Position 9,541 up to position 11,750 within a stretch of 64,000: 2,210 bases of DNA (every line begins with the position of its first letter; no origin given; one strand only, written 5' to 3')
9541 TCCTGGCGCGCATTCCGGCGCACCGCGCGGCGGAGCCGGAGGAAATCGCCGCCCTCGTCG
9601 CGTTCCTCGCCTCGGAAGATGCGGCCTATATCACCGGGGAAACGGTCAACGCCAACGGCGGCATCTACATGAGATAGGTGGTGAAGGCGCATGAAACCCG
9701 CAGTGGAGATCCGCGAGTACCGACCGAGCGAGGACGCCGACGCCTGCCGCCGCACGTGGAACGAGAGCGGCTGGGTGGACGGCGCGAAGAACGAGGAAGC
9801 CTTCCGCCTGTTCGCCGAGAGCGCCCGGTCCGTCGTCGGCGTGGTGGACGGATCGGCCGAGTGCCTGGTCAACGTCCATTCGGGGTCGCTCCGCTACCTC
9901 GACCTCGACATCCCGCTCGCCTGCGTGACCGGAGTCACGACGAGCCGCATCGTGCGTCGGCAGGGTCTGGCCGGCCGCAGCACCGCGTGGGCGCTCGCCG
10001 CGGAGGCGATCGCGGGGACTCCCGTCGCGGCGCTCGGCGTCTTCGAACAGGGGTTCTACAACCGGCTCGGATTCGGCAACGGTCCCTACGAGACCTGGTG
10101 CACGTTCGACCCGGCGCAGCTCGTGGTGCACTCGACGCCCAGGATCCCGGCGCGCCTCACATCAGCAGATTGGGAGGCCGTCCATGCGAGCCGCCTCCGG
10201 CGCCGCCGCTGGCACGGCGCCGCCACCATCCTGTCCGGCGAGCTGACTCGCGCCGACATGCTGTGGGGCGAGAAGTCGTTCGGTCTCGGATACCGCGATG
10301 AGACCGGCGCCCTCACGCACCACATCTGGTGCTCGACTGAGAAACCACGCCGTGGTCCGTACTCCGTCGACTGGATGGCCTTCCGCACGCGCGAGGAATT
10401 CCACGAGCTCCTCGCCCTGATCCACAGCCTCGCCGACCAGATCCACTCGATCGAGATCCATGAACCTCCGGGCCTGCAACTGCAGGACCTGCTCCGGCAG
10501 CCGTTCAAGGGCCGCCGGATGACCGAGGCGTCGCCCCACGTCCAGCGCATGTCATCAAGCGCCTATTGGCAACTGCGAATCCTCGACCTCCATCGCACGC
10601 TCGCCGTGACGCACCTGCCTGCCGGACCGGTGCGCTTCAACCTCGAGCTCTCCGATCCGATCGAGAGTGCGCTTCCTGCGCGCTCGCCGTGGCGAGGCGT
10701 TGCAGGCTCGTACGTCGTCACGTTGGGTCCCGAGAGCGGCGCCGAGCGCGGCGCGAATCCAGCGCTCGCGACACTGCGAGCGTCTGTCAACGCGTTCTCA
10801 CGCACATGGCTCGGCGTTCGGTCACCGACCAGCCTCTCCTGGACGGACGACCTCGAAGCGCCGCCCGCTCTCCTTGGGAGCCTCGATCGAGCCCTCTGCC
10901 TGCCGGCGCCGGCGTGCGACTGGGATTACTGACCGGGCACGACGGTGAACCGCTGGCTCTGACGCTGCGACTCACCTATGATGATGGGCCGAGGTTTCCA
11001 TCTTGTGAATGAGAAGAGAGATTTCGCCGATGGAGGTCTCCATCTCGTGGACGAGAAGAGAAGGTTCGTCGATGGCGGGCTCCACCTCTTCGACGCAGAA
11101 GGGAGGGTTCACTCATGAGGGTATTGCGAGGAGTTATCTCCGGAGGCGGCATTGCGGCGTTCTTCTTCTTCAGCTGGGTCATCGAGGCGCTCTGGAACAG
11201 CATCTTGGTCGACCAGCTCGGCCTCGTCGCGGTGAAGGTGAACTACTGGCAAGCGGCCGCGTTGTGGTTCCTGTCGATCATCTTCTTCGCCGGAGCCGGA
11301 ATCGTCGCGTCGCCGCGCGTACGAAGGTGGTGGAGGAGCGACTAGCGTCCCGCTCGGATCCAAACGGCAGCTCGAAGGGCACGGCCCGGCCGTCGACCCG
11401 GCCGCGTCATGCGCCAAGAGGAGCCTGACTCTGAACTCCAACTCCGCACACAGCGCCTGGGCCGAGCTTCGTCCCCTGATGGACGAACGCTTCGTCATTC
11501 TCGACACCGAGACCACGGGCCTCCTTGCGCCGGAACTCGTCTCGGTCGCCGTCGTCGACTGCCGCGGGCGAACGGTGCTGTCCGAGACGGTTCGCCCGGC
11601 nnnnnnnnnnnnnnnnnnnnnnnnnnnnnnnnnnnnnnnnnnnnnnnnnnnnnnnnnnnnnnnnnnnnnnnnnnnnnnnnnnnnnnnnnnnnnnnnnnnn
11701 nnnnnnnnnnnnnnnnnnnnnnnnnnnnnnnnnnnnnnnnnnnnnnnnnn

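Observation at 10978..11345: Tandem-repeat mini-ORF translationally coupled to a two-helix membrane mini-protein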

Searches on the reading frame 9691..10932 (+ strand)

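Call 8: search_protein_families(library=pfam, proteins=[window:9691-10932:+], max_evalue=1)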
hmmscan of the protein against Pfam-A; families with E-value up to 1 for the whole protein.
window:9691-10932:+ (413 aa): 3 families
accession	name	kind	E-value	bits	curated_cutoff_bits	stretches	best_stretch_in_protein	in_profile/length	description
PF13527.13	Acetyltransf_9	-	7.1e-05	23.2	25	1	7-130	2-126/127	Acetyltransferase (GNAT) domain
PF17668.7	Acetyltransf_17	-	0.00035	21.6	25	1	201-273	29-102/114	Acetyltransferase (GNAT) domain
PF13530.11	SCP2_2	-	0.0012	19.9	23.2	1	341-409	34-104/105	Sterol carrier protein domain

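Call 29: search_protein_families(library=ncbifam, proteins=[window:9691-10929:+], max_evalue=0.1)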
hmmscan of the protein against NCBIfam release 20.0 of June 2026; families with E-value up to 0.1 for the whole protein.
window:9691-10929:+ (413 aa): 3 families
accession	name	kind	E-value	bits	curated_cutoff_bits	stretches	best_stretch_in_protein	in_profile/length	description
NF002369.0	PRK01346.1-6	equivalog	7.8e-08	31.7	463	1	75-196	103-221/434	hypothetical protein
NF002367.0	PRK01346.1-4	subfamily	1.3e-05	24.4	259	1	33-193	33-194/411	hypothetical protein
NF002368.0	PRK01346.1-5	equivalog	0.00048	19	576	1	74-150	77-153/402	enhanced intracellular survival protein Eis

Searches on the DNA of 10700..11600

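Call 4: search_rna_families(source=window, start=10700, end=11600, threshold=evalue, max_evalue=10, show_alignments=3)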
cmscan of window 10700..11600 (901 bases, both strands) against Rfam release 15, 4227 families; matches with E-value up to 10: 2.
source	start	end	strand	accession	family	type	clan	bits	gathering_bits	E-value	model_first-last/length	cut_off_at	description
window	10793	10910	+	RF02130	GNAS-AS1_4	Gene; lncRNA;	-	19.1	50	5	1-122/122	no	GNAS antisense RNA 1 conserved region 4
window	11338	11405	-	RF03135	L4-Archaeoglobi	Cis-reg; leader;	-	15.6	34.5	8.3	10-74/85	no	L4-Archaeoglobi ribosomal protein leades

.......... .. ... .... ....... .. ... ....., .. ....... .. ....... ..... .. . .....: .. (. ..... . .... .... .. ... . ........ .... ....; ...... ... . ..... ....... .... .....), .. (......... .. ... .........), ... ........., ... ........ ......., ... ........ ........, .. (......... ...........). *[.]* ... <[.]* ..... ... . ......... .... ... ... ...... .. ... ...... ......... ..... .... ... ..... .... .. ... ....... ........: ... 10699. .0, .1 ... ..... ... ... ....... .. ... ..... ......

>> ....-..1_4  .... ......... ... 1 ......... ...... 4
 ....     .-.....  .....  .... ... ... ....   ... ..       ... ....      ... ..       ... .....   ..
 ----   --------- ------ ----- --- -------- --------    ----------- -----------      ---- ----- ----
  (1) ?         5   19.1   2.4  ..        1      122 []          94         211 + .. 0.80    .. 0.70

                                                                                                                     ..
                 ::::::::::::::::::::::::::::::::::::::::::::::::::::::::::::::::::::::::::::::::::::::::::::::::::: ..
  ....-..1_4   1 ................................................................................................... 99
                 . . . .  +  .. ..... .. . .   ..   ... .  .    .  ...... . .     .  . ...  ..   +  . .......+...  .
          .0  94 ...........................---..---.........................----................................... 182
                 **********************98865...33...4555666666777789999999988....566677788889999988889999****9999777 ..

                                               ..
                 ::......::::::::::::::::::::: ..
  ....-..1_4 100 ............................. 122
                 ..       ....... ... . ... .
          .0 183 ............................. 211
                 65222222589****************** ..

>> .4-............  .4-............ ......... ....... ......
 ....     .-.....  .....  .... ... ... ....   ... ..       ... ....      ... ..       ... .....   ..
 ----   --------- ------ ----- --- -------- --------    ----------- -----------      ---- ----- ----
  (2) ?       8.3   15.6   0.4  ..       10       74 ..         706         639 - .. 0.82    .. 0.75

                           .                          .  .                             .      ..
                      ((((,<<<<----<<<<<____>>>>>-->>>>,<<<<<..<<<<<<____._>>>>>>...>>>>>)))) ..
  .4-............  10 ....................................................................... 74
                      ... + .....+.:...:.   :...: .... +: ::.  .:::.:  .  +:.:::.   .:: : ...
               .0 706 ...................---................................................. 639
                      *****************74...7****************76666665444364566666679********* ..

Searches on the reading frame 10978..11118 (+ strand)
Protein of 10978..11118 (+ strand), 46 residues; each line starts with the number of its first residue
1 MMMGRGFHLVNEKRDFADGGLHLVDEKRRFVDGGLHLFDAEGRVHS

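Call 8: search_protein_families(library=pfam, proteins=[window:10978-11118:+], max_evalue=1)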
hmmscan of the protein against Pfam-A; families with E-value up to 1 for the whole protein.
window:10978-11118:+ (46 aa): 1 family
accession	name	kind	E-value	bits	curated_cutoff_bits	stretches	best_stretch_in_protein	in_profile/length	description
PF17970.7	bMG1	-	0.16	12.5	26.4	1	11-39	34-61/105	Bacterial Alpha-2-macroglobulin MG1 domain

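Call 29: search_protein_families(library=ncbifam, proteins=[window:10978-11115:+], max_evalue=0.1)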
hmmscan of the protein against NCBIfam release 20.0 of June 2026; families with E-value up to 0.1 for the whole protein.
window:10978-11115:+ (46 aa): 0 families

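Call 38: search_protein_representatives(protein=window:10978-11115:+)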
Query: 46 residues. Proteins with E-value up to 0.001 (for the whole library): 7; up to 1e-10: 0; up to 1e-30: 0. The best 7 are listed.
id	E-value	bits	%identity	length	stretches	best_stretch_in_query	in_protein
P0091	8.8e-09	50.4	49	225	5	6-43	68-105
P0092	4.3e-08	48.2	39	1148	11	8-44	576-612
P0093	3.3e-06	42.4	33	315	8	14-44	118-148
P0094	3.4e-05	39.3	31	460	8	5-40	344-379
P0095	8.2e-05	38.1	52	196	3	9-39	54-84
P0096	2.1e-04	36.8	38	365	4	9-40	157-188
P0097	6.1e-04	35.4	52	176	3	5-37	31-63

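Call 60: search_protein_families(library=phrogs, proteins=[window:10978-11115:+], max_evalue=0.01)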
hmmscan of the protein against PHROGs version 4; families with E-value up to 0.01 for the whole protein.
window:10978-11115:+ (46 aa): 0 families

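Call 61: search_protein_families(library=padloc, proteins=[window:10978-11115:+], max_evalue=0.01)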
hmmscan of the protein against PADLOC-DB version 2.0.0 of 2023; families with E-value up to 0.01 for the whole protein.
window:10978-11115:+ (46 aa): 0 families
